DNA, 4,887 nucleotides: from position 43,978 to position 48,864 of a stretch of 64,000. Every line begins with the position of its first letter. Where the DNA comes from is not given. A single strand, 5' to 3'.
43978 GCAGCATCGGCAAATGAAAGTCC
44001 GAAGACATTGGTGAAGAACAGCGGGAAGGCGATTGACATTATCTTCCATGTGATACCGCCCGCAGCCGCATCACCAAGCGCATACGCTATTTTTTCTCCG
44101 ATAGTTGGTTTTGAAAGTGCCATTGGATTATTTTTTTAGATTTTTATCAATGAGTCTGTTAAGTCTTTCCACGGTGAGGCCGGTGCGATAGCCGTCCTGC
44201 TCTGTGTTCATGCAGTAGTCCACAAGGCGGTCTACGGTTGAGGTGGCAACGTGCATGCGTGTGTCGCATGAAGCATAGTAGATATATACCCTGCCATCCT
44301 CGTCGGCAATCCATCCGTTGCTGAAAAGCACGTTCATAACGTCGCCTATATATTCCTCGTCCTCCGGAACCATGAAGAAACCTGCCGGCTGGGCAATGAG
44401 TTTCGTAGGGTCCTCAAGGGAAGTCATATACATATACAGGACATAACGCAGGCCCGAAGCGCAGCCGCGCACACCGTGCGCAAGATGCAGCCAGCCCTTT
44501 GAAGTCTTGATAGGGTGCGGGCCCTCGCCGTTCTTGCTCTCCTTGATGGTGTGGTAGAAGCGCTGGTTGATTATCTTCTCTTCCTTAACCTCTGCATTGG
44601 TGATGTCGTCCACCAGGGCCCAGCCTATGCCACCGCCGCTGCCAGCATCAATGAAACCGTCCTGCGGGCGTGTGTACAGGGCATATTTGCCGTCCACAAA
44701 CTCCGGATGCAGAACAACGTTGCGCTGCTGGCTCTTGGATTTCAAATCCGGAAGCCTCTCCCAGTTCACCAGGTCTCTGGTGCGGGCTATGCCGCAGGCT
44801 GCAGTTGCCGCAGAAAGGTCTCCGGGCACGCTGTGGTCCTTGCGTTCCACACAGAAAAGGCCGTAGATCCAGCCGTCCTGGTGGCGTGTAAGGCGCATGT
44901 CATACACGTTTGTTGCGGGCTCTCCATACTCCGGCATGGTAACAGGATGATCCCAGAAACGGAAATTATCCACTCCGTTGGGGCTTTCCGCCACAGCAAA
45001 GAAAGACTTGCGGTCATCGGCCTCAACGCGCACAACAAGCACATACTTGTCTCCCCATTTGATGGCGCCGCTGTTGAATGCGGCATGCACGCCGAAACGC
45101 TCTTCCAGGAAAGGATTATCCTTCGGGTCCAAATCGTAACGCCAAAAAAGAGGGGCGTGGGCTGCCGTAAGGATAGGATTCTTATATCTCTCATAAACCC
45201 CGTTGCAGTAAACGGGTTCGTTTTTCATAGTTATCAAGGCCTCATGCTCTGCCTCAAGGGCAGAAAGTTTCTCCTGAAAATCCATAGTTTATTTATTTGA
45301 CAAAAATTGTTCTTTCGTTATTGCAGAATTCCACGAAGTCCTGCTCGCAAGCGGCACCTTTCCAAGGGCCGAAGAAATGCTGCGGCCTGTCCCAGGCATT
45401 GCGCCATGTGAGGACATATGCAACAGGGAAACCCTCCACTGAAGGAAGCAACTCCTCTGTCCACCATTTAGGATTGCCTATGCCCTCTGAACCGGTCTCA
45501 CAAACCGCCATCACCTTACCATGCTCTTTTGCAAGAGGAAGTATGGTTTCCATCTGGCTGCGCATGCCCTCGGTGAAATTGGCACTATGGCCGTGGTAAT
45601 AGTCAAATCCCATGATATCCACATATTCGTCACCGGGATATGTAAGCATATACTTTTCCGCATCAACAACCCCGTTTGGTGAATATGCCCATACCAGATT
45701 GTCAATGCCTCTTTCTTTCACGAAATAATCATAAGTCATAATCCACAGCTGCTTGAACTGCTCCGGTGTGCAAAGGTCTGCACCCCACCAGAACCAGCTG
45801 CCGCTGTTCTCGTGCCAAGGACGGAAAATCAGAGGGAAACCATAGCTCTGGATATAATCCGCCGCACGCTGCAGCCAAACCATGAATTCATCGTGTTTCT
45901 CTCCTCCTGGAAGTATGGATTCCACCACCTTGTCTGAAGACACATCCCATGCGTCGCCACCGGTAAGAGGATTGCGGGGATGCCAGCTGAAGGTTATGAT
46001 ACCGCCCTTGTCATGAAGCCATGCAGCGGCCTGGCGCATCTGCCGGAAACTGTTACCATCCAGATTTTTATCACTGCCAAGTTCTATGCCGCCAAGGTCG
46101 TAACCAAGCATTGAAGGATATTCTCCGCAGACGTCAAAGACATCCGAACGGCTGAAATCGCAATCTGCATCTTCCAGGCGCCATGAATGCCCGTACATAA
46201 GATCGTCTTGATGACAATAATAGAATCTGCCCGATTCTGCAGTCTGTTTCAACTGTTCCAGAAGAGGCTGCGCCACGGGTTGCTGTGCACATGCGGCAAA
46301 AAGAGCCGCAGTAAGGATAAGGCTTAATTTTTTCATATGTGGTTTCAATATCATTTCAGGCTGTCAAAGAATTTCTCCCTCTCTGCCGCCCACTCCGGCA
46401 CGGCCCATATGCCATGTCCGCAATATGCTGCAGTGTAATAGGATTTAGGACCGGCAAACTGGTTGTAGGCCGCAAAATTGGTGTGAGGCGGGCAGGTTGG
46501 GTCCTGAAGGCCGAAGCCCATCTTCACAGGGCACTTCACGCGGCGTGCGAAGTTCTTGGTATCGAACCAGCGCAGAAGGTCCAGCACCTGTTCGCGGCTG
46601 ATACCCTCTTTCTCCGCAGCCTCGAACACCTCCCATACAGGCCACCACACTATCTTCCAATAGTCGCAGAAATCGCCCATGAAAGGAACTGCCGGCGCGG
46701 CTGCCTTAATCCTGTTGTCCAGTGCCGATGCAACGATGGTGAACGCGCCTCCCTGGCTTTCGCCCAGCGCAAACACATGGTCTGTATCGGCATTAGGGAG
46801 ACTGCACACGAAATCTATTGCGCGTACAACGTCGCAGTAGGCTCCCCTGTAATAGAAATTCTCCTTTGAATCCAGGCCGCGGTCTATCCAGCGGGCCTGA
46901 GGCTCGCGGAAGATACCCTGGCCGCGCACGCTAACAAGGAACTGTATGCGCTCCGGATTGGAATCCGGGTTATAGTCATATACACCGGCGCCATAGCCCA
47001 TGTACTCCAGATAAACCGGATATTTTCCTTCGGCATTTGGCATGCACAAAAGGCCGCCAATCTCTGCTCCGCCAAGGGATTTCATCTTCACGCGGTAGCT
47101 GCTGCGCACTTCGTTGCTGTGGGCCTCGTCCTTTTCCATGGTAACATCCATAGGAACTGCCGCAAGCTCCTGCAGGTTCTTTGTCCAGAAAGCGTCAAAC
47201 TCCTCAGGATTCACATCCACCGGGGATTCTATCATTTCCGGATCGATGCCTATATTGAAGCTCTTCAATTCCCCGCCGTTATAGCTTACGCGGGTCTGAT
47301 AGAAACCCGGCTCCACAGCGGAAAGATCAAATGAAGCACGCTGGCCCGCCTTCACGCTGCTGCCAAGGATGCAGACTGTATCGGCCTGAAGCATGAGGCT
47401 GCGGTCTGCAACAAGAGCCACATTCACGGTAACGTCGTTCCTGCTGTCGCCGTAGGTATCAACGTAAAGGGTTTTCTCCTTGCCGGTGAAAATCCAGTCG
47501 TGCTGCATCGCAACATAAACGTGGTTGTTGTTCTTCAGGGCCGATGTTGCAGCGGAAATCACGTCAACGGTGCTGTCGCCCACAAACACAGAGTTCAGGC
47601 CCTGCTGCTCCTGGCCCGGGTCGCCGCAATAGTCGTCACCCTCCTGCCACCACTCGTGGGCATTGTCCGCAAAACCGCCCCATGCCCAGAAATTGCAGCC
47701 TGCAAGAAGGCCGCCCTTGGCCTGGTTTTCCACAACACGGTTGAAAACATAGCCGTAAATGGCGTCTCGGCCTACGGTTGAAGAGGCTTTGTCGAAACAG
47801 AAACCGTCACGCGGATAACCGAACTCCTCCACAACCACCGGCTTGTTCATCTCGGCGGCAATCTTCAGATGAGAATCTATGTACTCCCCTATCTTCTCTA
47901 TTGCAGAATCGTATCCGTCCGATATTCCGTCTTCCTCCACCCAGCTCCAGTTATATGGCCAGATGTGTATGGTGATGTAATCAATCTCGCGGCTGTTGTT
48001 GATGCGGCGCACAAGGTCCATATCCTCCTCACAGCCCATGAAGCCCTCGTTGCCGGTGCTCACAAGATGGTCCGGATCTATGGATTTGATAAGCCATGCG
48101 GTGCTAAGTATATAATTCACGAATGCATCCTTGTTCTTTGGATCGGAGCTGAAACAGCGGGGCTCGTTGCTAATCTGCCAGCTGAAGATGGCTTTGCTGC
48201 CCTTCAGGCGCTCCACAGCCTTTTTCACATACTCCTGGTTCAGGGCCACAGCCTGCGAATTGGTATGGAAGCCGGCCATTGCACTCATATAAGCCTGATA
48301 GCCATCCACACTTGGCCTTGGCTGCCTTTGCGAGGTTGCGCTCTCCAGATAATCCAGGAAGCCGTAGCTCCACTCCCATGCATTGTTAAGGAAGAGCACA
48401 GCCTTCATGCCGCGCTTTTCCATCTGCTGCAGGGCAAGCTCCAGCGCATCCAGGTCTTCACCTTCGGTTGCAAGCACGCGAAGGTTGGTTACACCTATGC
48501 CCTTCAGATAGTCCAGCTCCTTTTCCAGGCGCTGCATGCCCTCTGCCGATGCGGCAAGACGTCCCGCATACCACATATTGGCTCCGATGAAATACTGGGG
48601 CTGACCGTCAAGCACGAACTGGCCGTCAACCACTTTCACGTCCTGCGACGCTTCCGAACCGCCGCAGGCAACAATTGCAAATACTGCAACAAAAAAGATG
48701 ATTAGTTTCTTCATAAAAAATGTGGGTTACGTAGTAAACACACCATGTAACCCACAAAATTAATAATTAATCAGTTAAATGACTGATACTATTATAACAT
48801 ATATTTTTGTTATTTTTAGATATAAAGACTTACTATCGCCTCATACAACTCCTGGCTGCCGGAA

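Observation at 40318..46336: Mannan core operon with a GH94 phosphorylase in place of the mannobiose 2-epimerase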

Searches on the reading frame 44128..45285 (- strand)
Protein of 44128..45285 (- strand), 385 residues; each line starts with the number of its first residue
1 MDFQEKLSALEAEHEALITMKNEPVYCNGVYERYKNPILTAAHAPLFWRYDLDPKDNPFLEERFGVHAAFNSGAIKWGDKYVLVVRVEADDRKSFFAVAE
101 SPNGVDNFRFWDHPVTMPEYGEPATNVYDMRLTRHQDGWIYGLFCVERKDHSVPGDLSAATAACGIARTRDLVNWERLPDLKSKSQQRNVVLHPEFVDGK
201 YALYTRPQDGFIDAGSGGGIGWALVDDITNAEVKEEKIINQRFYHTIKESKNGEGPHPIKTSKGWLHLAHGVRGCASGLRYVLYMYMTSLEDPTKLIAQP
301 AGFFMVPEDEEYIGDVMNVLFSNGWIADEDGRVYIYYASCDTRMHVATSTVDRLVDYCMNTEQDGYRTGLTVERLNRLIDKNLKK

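Call 3: search_protein_families(library=pfam, proteins=[window:44128-45285:-])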
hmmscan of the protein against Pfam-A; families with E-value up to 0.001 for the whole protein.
window:44128-45285:- (385 aa): 1 family
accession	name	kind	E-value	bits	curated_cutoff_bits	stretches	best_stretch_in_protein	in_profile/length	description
PF04041.19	Glyco_hydro_130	-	2.9e-21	76.2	26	1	66-358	32-318/320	beta-1,4-mannooligosaccharide phosphorylase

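Call 19: search_solved_structures(query=window:44128-45285:-, max_evalue=0.001)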
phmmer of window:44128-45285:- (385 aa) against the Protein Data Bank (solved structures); distinct sequences matched with E-value up to 0.001: 12.
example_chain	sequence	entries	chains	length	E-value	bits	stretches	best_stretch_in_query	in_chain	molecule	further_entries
3was_A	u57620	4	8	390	1.6e-200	669.5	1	3-384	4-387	4-O-beta-D-mannosyl-D-glucose phosphorylase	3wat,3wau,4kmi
5ay9_A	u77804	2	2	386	2.4e-149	501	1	4-383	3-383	4-O-beta-D-mannosyl-D-glucose phosphorylase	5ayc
1vkd_A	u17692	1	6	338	1.4e-28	103.3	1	47-359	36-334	conserved hypothetical protein TM1225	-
5ayd_A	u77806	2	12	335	2.7e-19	72.8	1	186-359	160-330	Beta-1,4-mannooligosaccharide phosphorylase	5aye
4udg_A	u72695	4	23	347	2.6e-16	63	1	68-361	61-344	UHGB_MP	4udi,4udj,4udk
4udk_E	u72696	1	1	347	2.6e-16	63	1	68-361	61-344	UHGB_MP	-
7fip_A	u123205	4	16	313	1.1e-14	57.7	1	56-349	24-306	Beta-1,2-mannobiose phosphorylase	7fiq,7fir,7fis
9fj8_A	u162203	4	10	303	7.7e-13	51.5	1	97-348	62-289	1,2-beta-oligomannan phosphorylase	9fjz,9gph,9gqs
9eqq_A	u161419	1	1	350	6.5e-10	41.9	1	109-351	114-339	Uhgb_MS mannoside synthase from an unknown human gut bacterium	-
9erg_A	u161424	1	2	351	6.6e-10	41.9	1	109-351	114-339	Uhgb_MS mannoside synthase from an unknown human gut bacterium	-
9erh_A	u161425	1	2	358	6.7e-10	41.9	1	109-351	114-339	Uhgb_MS mannoside synthase from an unknown human gut bacterium in complex with 1,2-beta-ma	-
5b0p_A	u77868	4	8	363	2.2e-09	40.2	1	162-347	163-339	Lin0857 protein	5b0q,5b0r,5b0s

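Call 21: search_protein_families(library=ncbifam, proteins=[window:44128-45285:-])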
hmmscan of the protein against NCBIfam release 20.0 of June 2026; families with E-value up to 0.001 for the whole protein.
window:44128-45285:- (385 aa): 2 families
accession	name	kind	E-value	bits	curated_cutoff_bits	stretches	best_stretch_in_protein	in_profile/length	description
NF050092.1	BtaManbiosPhlase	equivalog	1.5e-21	76.7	550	1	94-354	107-346/351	BtaManbiosPhlase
NF052550.1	BManbPhaseBMBP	equivalog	1.4e-20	73.9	450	1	56-351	13-291/296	beta-1,2-mannobiose phosphorylase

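Call 47: search_solved_structures(query=window:44128-45285:-, max_evalue=1e-100, show_alignments=2)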
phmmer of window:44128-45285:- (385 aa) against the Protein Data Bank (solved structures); distinct sequences matched with E-value up to 1e-100: 2.
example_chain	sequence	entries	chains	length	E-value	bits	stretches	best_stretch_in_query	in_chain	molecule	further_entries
3was_A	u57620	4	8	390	1.6e-200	669.5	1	3-384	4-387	4-O-beta-D-mannosyl-D-glucose phosphorylase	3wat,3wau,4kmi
5ay9_A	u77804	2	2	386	2.4e-149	501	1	4-383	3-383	4-O-beta-D-mannosyl-D-glucose phosphorylase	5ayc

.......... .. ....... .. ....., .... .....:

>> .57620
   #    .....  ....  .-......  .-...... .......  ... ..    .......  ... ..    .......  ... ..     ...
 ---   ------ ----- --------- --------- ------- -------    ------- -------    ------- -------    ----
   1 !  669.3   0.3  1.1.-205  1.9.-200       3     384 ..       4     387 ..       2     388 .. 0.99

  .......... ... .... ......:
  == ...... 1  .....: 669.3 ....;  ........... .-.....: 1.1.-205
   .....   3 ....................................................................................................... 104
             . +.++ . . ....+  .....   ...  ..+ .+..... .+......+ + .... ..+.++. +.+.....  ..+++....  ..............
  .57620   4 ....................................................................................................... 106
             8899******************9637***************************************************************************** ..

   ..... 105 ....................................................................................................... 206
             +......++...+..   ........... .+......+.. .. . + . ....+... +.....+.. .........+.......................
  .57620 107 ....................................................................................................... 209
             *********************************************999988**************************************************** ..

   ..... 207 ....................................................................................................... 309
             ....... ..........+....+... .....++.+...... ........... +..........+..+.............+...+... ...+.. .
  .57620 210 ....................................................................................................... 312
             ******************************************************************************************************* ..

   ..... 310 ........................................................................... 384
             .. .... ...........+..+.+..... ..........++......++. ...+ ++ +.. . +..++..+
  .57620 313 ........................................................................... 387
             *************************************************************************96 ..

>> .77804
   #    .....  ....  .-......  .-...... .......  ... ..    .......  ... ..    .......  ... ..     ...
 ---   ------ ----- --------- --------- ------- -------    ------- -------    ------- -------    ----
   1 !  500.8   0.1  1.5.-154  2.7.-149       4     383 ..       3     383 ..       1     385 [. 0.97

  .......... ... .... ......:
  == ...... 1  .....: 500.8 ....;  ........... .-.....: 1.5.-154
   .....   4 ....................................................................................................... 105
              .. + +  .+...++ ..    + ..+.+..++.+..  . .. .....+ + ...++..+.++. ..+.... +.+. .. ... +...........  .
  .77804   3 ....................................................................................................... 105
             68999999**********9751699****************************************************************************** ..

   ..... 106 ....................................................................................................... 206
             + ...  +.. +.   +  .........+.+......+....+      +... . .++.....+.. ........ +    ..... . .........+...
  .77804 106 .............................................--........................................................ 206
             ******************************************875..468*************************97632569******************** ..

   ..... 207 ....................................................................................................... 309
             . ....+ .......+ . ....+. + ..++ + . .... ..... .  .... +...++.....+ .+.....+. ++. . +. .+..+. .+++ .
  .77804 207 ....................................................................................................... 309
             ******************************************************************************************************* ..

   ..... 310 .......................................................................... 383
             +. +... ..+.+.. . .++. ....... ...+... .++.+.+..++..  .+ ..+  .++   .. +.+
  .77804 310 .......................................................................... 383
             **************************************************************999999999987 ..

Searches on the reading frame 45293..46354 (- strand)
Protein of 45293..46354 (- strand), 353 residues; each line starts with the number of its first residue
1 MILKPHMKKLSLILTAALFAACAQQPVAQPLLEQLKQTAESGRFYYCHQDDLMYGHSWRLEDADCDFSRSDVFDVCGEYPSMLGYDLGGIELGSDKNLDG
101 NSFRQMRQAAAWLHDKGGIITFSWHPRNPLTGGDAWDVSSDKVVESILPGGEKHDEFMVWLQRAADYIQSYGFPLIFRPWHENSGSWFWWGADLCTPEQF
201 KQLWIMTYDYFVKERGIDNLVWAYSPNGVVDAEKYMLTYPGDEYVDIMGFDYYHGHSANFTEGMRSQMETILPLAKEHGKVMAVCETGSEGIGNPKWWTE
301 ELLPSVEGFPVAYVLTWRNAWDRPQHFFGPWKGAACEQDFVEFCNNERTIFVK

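Call 3: search_protein_families(library=pfam, proteins=[window:45293-46354:-])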
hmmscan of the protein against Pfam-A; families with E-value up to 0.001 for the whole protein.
window:45293-46354:- (353 aa): 1 family
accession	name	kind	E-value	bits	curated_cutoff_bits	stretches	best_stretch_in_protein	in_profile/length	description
PF02156.21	Glyco_hydro_26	-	3.3e-40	138.8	20.2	1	50-261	22-238/311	Glycosyl hydrolase family 26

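Call 21: search_protein_families(library=ncbifam, proteins=[window:45293-46354:-])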
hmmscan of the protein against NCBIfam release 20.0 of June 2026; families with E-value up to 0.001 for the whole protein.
window:45293-46354:- (353 aa): 0 families

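Call 25: search_solved_structures(query=window:45293-46354:-, max_evalue=0.00001)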
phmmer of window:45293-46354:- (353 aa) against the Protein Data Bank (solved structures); distinct sequences matched with E-value up to 0.00001: 41.
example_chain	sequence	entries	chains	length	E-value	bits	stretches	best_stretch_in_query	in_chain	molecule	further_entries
4zxo_A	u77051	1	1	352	5.5e-92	311.8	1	26-352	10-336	Glycosyl hydrolase family 26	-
2vx4_A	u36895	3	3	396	9.1e-62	212.3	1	44-351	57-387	CELLVIBRIO JAPONICUS MANNANASE CJMAN26C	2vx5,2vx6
29qd_AAA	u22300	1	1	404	9.7e-62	212.2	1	44-351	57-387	Endo-1, 4-beta mannanase, putative, man26C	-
4cd4_A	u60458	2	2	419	1.4e-61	211.7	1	44-351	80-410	ENDO-1,4-BETA MANNANASE, PUTATIVE, MAN26C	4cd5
2vx7_A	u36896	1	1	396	5.5e-61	209.7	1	44-351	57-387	CELLVIBRIO JAPONICUS MANNANASE CJMAN26C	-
4yn5_A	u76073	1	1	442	1.1e-49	172.5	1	45-333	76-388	Mannan endo-1,4-beta-mannosidase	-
2x2y_A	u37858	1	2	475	5.6e-49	170.2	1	54-351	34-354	MAN26A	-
2bvt_A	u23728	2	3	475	7.9e-48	166.4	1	54-351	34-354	BETA-1,4-MANNANASE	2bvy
3tp4_A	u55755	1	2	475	3.1e-43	151.3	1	59-351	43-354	computational Design of Enzyme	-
6q78_A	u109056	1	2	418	6.5e-38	133.7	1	68-350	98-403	GH26C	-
1r7o_A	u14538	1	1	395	4e-37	131.1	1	50-326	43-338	mannanase A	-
1j9y_A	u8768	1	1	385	5.4e-37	130.7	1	50-326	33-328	MANNANASE A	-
1gvy_A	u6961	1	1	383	3.3e-36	128.1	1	50-326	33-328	MANNAN ENDO-1,4-BETA-MANNOSIDASE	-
1odz_A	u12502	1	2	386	4.9e-36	127.6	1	50-326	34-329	Mannan endo-1,4-beta-mannosidase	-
1gw1_A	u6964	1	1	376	9.4e-36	126.6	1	50-320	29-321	MANNAN ENDO-1,4-BETA-MANNOSIDASE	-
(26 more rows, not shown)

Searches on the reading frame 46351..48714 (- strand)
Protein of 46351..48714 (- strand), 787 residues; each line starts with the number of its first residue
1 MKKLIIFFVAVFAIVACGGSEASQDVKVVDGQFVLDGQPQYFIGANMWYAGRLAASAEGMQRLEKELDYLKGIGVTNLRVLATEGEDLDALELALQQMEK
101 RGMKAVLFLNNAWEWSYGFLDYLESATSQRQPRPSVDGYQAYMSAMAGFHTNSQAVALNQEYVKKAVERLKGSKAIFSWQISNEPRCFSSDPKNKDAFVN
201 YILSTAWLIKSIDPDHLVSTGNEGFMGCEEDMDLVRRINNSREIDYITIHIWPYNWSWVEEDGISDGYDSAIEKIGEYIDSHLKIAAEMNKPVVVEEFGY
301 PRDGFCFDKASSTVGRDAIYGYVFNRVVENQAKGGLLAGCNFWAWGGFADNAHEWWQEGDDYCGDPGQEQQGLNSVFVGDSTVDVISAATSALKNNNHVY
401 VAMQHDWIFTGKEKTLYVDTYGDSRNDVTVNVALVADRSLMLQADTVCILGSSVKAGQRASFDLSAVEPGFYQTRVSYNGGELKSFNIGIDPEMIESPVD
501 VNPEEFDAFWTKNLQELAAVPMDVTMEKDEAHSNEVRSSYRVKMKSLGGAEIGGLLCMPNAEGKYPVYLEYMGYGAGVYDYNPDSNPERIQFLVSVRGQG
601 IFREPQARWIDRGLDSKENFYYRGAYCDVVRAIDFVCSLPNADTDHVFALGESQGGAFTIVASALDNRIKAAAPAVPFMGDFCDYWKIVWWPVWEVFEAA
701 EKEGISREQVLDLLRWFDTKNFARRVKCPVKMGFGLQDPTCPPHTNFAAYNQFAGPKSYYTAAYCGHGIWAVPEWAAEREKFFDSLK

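Call 4: search_protein_families(library=pfam, proteins=[window:46351-48714:-])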
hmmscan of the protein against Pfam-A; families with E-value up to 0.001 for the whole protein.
window:46351-48714:- (787 aa): 3 families
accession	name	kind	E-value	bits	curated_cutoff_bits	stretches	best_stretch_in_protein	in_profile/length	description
PF05448.18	AXE1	-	3.5e-57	194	21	1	499-767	17-303/321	Acetyl xylan esterase (AXE1)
PF00150.24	Cellulase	-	9.2e-06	25.8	23.5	1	88-302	61-241/272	Cellulase (glycosyl hydrolase family 5)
PF00326.27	Peptidase_S9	-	0.0001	22.3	22.6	1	626-751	45-168/213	Prolyl oligopeptidase family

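Call 23: search_solved_structures(query=window:46351-48714:-, max_evalue=0.00001)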
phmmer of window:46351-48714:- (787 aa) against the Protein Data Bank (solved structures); distinct sequences matched with E-value up to 0.00001: 32.
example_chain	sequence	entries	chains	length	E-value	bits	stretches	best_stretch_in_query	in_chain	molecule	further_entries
1uuq_A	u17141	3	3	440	4.9e-70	239.7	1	24-385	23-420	MANNOSYL-OLIGOSACCHARIDE GLUCOSIDASE | MAN5A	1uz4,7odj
1l7a_A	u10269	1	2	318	6.4e-39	136.8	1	485-784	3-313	Cephalosporin C deacetylase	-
1ods_A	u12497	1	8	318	9.3e-39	136.2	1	485-783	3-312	CEPHALOSPORIN C DEACETYLASE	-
1odt_C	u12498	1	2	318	2.4e-38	134.9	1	485-783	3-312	CEPHALOSPORIN C DEACETYLASE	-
1vlq_A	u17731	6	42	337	1.1e-35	126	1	497-768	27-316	acetyl xylan esterase | Cephalosporin-C deacetylase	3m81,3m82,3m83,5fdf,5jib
5hfn_A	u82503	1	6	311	3.8e-35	124.3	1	497-768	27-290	Cephalosporin-C deacetylase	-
5gma_A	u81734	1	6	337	4.1e-35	124.2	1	497-768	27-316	Cephalosporin-C deacetylase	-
4lyp_A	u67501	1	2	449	6.2e-35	123.6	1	90-388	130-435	Exo-beta-1,4-mannosidase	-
3fvr_A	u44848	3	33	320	1.5e-34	122.3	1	498-782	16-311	Acetyl xylan esterase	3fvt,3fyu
2xlb_A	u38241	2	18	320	1.6e-34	122.2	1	498-782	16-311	ACETYL XYLAN ESTERASE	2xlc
4lyq_A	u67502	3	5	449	2e-34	121.9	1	29-388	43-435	Exo-beta-1,4-mannosidase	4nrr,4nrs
3fyt_A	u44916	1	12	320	3.8e-34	121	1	498-782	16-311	Acetyl xylan esterase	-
4lyr_A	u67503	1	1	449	3.9e-34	120.9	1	90-388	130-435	Exo-beta-1,4-mannosidase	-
3fyu_B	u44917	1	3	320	5.8e-34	120.4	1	498-782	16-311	Acetyl xylan esterase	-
6fkx_B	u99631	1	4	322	3.7e-33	117.7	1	502-761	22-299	Acetyl xylan esterase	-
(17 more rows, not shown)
